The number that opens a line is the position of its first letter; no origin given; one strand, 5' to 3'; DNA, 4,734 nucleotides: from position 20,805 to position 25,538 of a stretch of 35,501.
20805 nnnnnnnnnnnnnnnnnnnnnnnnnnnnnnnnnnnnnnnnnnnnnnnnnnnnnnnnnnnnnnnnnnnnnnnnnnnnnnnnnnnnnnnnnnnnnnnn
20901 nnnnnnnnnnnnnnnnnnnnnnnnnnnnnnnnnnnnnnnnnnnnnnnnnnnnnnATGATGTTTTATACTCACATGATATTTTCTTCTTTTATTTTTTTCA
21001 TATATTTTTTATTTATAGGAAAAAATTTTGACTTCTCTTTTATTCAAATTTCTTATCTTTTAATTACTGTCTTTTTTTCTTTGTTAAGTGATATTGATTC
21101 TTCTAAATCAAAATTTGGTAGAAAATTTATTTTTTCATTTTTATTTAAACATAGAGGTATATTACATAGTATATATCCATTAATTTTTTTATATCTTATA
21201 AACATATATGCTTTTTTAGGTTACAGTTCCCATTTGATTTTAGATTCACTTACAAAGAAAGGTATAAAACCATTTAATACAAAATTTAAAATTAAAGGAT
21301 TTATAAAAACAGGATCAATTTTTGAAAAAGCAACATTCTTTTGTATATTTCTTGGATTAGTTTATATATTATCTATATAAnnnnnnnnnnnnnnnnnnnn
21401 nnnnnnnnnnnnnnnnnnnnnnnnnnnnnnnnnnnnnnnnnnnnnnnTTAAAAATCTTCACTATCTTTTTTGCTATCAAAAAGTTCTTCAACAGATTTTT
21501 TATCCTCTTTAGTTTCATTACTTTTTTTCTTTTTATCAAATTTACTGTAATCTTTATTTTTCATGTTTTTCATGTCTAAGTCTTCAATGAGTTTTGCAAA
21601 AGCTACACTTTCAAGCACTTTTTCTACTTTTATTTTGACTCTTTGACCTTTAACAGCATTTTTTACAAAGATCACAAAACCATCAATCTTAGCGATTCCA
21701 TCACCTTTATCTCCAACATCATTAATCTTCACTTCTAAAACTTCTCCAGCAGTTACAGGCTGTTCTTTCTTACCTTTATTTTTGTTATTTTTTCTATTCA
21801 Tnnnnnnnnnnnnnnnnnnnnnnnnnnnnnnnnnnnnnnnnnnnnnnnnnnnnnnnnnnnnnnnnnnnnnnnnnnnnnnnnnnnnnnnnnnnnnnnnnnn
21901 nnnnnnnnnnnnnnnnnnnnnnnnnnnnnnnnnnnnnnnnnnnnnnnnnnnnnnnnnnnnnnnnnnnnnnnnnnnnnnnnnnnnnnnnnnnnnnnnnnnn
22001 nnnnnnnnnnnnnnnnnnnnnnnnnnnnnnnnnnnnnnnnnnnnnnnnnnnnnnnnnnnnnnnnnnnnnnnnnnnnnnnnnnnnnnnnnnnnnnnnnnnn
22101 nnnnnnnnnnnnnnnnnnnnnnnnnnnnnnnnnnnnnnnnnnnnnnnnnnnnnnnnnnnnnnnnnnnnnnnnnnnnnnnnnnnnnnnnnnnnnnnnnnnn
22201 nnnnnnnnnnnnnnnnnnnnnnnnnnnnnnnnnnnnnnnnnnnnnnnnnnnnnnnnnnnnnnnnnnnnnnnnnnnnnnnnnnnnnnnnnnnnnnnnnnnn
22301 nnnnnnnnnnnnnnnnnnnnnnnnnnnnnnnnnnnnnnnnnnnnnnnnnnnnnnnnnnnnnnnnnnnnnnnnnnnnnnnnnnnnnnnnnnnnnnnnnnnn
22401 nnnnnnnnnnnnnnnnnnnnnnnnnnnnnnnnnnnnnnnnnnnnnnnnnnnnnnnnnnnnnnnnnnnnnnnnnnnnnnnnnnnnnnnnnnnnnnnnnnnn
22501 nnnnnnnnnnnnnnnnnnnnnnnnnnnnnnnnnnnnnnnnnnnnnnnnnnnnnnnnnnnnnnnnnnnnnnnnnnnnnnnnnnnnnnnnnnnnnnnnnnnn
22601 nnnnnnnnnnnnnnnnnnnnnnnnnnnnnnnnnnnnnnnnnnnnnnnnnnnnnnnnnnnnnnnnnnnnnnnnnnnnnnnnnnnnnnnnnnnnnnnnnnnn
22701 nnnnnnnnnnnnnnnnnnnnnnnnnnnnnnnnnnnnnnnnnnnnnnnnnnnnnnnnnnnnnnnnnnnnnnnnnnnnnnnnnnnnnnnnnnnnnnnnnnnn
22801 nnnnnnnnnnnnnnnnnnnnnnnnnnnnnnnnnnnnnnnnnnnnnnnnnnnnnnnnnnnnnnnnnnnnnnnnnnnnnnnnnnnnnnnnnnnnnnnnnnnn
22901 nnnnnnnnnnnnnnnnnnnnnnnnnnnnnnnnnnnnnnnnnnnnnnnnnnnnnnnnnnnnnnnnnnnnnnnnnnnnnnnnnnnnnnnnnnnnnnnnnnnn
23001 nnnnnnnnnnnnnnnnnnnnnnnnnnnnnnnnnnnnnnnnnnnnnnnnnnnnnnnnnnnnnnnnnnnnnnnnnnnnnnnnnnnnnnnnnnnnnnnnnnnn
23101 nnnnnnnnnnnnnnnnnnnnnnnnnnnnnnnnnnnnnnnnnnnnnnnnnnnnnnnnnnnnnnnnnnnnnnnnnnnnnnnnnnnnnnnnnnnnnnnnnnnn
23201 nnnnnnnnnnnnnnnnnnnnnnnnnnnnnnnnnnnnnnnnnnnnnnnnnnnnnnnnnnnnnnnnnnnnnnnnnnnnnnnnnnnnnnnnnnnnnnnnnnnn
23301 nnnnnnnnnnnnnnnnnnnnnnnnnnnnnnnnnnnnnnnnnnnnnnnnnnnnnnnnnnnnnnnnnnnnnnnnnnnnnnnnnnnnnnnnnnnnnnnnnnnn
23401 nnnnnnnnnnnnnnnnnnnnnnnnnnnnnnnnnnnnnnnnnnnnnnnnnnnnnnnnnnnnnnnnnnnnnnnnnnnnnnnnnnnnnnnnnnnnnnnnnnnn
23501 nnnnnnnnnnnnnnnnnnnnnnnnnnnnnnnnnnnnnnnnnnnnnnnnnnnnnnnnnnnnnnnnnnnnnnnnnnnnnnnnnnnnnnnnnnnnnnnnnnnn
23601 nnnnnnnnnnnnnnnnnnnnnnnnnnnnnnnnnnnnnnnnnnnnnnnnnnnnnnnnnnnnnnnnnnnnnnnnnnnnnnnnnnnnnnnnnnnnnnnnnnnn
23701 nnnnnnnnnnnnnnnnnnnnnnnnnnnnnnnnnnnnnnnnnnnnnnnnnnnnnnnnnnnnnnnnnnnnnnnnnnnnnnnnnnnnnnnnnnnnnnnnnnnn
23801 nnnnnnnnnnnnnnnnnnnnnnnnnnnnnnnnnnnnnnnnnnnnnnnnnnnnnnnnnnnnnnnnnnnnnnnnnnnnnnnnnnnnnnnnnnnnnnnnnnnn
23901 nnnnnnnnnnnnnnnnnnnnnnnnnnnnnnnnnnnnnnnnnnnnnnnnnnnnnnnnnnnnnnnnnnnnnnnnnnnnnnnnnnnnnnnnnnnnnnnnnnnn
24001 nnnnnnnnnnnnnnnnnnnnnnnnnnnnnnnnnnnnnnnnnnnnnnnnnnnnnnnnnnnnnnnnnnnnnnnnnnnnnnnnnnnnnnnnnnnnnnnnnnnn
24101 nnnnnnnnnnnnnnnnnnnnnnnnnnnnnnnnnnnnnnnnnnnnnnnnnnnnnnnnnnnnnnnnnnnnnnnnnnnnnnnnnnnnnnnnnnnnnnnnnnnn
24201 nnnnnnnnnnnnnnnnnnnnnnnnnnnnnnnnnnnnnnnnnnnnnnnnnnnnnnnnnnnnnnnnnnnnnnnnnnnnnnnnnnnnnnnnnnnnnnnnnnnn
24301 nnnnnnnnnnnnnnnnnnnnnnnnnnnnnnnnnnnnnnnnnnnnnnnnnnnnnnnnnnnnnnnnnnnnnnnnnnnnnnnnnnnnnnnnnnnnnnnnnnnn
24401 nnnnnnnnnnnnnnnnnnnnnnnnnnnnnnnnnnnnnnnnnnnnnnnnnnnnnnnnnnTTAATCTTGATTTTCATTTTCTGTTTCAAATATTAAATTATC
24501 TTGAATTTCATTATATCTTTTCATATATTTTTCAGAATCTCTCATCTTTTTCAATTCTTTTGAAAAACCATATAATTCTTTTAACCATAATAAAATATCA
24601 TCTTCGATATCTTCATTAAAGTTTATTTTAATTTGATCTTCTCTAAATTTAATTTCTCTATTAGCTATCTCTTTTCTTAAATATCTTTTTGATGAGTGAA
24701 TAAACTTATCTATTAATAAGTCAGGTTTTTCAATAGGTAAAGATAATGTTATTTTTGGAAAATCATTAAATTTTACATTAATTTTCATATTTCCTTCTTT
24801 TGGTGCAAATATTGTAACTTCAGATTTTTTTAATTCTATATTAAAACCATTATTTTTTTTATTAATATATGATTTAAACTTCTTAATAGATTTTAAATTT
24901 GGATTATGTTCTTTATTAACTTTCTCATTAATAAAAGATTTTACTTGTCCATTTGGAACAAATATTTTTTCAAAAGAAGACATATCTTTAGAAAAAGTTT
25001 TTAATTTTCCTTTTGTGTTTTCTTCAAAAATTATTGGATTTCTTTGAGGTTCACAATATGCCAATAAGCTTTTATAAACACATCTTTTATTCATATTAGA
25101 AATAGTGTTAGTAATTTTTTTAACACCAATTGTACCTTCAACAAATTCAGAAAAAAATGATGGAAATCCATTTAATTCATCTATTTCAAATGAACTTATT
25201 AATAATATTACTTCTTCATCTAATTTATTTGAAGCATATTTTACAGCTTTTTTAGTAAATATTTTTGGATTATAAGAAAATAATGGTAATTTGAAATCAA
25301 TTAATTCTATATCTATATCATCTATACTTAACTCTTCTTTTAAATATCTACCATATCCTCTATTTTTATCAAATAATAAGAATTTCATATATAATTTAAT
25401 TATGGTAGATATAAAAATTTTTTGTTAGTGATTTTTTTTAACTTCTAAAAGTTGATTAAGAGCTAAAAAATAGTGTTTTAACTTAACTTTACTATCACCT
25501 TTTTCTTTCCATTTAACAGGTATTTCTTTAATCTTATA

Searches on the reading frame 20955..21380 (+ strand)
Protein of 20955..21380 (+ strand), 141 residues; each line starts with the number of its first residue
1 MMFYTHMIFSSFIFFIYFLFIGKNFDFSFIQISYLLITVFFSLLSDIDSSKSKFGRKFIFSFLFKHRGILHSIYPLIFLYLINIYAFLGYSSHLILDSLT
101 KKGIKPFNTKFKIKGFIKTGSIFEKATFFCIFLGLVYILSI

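Call 92: search_protein_families(library=pfam, proteins=[window:20955-21380:+], max_evalue=0.001)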
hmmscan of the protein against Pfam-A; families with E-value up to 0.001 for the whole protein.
window:20955-21380:+ (141 aa): 1 family
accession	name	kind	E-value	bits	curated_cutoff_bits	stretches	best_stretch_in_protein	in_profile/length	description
PF04307.19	YdjM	-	8.7e-17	61.6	29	1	1-121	1-135/176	YdjM inner membrane protein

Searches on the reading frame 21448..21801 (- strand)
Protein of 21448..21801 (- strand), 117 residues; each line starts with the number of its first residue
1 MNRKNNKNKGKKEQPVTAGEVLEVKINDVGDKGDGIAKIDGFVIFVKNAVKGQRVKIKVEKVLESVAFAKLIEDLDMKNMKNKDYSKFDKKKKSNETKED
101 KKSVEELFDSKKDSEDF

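Call 92: search_protein_families(library=pfam, proteins=[window:21448-21801:-], max_evalue=0.001)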
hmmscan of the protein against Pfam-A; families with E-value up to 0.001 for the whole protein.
window:21448-21801:- (117 aa): 1 family
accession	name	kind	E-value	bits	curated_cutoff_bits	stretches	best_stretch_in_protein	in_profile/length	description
PF01938.26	TRAM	-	1.2e-14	54.4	21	1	16-72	2-61/61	TRAM domain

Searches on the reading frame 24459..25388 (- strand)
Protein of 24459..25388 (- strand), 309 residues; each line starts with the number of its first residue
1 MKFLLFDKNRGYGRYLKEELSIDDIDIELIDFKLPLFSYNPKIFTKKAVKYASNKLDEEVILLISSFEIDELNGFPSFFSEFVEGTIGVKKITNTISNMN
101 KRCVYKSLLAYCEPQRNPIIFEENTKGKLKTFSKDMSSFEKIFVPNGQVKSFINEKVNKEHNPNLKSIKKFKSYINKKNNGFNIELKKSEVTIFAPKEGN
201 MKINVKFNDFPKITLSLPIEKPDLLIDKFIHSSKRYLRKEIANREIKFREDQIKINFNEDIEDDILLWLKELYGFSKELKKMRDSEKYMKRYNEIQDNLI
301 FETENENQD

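Call 92: search_protein_families(library=pfam, proteins=[window:24459-25388:-], max_evalue=0.001)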
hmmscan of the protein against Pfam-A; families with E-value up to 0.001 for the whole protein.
window:24459-25388:- (309 aa): 1 family
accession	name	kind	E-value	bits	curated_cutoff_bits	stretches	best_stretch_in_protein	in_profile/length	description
PF01725.21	Ham1p_like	-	6.8e-09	36.3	22.5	1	45-152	49-162/186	Ham1 family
